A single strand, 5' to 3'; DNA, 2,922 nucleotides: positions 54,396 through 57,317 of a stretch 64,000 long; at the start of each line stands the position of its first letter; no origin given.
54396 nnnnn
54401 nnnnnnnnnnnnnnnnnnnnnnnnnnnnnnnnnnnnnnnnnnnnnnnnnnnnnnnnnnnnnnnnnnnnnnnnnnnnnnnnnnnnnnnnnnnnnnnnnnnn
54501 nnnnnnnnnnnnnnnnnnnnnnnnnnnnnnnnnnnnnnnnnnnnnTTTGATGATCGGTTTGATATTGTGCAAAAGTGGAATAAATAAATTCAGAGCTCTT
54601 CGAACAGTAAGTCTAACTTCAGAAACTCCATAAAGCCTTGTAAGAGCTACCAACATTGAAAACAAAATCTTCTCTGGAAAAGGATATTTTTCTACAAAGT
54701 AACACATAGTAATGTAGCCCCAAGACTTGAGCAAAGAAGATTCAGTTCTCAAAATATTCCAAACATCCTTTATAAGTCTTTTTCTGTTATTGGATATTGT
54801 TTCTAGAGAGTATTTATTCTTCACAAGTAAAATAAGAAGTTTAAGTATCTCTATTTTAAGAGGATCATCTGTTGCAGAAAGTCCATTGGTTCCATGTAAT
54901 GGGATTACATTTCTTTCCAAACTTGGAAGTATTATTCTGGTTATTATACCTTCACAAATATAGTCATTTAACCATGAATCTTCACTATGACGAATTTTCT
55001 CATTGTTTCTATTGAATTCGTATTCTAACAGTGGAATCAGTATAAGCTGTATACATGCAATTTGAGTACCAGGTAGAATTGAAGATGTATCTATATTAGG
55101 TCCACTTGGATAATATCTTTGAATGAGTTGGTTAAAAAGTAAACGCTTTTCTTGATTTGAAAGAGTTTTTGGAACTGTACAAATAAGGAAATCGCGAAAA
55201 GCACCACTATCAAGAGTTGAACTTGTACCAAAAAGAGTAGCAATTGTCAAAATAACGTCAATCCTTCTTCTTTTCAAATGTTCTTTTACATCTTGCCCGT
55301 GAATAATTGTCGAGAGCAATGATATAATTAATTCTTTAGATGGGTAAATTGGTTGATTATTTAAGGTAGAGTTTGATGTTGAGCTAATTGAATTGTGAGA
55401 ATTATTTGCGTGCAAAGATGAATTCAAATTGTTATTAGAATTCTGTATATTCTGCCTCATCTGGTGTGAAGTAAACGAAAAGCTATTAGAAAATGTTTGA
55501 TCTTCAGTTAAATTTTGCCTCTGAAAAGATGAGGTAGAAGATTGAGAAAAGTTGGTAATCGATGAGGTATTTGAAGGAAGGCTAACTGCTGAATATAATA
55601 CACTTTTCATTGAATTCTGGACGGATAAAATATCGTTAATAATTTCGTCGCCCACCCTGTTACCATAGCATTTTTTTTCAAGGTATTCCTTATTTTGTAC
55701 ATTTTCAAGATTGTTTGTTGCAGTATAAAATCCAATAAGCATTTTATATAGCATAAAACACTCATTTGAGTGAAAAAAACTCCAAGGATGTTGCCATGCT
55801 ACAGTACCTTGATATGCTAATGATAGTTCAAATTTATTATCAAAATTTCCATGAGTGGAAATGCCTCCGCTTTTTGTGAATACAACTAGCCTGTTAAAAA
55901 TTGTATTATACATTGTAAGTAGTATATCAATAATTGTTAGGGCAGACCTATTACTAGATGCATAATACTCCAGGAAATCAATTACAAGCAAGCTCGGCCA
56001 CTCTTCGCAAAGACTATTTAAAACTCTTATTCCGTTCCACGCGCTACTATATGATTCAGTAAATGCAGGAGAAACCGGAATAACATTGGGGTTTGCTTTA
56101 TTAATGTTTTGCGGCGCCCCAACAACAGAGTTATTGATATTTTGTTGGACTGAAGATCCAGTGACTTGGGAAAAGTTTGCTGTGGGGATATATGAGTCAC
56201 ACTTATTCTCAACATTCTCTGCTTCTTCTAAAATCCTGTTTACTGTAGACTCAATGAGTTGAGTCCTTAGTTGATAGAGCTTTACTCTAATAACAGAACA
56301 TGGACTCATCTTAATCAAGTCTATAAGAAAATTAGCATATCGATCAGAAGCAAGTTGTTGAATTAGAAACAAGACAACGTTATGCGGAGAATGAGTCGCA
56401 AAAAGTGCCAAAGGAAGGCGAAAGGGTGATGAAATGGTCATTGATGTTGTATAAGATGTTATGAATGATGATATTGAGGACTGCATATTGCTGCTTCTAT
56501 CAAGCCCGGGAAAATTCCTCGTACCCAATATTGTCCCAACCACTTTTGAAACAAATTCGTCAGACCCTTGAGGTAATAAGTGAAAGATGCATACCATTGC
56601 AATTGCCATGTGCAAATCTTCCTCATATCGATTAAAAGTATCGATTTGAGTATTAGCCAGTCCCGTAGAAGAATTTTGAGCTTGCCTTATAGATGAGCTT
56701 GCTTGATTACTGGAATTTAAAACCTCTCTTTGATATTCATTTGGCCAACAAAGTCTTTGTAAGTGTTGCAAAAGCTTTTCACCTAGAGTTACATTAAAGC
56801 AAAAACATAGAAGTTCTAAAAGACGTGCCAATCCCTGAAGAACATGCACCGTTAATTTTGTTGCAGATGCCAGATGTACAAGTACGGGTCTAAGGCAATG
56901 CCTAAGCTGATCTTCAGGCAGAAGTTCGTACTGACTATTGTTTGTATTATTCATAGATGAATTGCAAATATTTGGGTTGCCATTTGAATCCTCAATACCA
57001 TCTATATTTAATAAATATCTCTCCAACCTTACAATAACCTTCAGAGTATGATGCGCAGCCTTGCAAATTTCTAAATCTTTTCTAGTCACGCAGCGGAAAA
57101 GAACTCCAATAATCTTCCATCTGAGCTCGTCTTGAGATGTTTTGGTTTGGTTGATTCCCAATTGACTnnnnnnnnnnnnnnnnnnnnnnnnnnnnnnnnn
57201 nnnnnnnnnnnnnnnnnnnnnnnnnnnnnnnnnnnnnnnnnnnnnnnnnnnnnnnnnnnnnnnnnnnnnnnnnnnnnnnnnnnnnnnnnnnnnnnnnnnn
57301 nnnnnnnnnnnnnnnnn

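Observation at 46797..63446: Hyper-expanded Tra1/TRRAP pseudokinase (~5,540 aa in a single exon) with prion-like Q/N inserts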

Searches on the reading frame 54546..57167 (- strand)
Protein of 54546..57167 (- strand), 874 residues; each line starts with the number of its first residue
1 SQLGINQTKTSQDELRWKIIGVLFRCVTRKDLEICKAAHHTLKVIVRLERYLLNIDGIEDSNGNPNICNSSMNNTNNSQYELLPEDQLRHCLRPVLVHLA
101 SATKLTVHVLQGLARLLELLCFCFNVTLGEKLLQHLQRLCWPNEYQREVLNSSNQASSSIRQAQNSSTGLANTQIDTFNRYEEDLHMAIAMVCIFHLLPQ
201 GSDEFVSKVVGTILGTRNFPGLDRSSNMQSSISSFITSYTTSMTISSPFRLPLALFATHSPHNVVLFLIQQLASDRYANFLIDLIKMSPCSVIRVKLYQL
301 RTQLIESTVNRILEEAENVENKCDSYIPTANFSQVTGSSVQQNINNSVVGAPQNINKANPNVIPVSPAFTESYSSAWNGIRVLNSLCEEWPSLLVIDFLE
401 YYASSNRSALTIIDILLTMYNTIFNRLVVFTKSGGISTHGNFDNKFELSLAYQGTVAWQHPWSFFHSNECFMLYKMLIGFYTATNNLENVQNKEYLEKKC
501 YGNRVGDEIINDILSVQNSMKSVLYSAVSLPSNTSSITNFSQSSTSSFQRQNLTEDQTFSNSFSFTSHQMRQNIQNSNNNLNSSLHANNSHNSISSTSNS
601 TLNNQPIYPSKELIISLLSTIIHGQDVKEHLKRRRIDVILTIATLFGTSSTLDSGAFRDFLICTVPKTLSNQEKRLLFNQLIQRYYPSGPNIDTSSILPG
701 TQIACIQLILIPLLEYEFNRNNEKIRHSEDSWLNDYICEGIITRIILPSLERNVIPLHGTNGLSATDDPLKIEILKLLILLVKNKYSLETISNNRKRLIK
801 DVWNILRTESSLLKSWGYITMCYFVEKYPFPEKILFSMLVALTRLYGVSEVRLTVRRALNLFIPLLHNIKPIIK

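Call 44: search_solved_structures(query=window:54546-57167:-, max_evalue=0.001)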
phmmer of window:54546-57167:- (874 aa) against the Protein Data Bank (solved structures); distinct sequences matched with E-value up to 0.001: 6.
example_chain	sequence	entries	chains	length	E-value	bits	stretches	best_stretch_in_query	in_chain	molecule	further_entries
9ynu_A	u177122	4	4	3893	4.8e-21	78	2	82-147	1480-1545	Non-specific serine/threonine protein kinase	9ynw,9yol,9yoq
5y81_A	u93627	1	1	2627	1.1e-18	70.2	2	768-868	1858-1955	Transcription-associated protein 1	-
6ig9_T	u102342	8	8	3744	2.5e-18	69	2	768-868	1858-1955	Transcription-associated protein 1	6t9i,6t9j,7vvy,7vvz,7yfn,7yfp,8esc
5ojs_T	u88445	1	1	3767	2.6e-18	69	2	768-868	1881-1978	Transcription-associated protein 1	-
5oej_B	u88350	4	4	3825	2.4e-16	62.5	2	764-867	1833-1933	Tra1 subunit within the chromatin modifying complex SAGA | Transcription-associated protein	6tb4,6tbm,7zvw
8h7g_C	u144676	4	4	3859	0.00011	23.9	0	84-243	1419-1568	Transformation/transcription domain-associated protein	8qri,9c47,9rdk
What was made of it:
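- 54564..57143 (-): Pfam Tra1_ring matches: aa 2095-2480 and aa 2711-2954. The latter part corresponds to yeast Tra1 1858-1955. Call 44.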
